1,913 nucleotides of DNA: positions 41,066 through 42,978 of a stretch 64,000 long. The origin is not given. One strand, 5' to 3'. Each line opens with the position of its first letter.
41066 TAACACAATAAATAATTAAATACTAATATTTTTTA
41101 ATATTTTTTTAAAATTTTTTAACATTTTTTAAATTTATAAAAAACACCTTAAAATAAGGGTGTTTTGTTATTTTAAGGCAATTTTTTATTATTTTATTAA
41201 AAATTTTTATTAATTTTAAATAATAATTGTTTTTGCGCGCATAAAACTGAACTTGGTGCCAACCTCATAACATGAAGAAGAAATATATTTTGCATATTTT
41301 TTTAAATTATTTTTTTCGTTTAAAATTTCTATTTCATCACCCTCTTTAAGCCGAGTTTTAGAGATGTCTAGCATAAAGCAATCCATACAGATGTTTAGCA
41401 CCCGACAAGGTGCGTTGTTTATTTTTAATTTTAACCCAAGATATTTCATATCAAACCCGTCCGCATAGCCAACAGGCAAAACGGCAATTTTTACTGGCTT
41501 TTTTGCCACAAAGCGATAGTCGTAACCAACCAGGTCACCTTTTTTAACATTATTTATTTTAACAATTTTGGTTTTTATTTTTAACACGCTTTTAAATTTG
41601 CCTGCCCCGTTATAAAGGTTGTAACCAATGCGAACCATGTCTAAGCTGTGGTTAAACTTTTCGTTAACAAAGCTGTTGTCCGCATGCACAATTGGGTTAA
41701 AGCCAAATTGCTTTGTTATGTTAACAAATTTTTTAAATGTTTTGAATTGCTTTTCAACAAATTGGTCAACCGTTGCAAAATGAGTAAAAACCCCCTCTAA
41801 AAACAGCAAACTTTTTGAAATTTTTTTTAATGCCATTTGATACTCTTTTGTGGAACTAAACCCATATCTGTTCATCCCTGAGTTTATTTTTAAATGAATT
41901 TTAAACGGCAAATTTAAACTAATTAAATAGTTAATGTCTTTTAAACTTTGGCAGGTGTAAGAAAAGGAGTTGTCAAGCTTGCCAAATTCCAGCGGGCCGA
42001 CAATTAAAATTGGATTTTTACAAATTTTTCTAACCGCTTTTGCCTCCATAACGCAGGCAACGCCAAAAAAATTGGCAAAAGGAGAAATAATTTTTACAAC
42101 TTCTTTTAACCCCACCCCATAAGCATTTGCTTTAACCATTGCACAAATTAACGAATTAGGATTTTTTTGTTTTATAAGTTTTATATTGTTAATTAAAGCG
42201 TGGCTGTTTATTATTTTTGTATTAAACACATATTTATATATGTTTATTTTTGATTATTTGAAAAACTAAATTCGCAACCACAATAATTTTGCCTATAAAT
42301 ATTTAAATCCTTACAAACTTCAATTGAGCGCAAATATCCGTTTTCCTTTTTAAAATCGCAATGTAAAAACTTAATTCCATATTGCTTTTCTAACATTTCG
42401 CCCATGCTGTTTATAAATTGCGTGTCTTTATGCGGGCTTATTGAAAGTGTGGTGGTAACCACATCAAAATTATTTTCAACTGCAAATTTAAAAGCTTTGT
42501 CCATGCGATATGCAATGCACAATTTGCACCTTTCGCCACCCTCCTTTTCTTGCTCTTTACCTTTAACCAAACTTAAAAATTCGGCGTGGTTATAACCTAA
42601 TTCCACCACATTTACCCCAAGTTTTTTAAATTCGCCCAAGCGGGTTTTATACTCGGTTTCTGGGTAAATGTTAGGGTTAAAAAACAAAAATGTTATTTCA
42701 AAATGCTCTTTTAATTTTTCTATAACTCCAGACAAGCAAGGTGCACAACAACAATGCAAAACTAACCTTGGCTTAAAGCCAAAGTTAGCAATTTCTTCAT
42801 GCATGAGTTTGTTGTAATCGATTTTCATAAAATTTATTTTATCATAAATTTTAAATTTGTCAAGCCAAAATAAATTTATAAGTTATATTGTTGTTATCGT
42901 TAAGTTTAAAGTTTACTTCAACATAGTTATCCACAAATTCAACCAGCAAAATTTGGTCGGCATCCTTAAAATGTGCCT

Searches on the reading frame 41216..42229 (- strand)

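Call 60: search_protein_families(library=pfam, proteins=[window:41216-42229:-], max_evalue=0.00001)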
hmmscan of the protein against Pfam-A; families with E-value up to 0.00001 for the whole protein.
window:41216-42229:- (337 aa): 2 families
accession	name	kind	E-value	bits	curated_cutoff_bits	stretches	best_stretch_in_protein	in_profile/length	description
PF01168.26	Ala_racemase_N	-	5.2e-40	137.9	24.1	1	7-206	1-216/220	Alanine racemase, N-terminal domain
PF00842.27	Ala_racemase_C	-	1.9e-24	86.1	25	1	215-328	1-120/127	Alanine racemase, C-terminal domain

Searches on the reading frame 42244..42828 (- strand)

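Call 61: search_protein_families(library=pfam, proteins=[window:42244-42828:-], max_evalue=0.00001)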
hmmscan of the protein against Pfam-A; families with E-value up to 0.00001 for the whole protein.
window:42244-42828:- (194 aa): 1 family
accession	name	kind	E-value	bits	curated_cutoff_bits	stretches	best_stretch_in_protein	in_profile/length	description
PF02677.20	QueH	-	3.4e-60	203.6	23.5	1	22-189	1-173/175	Epoxyqueuosine reductase QueH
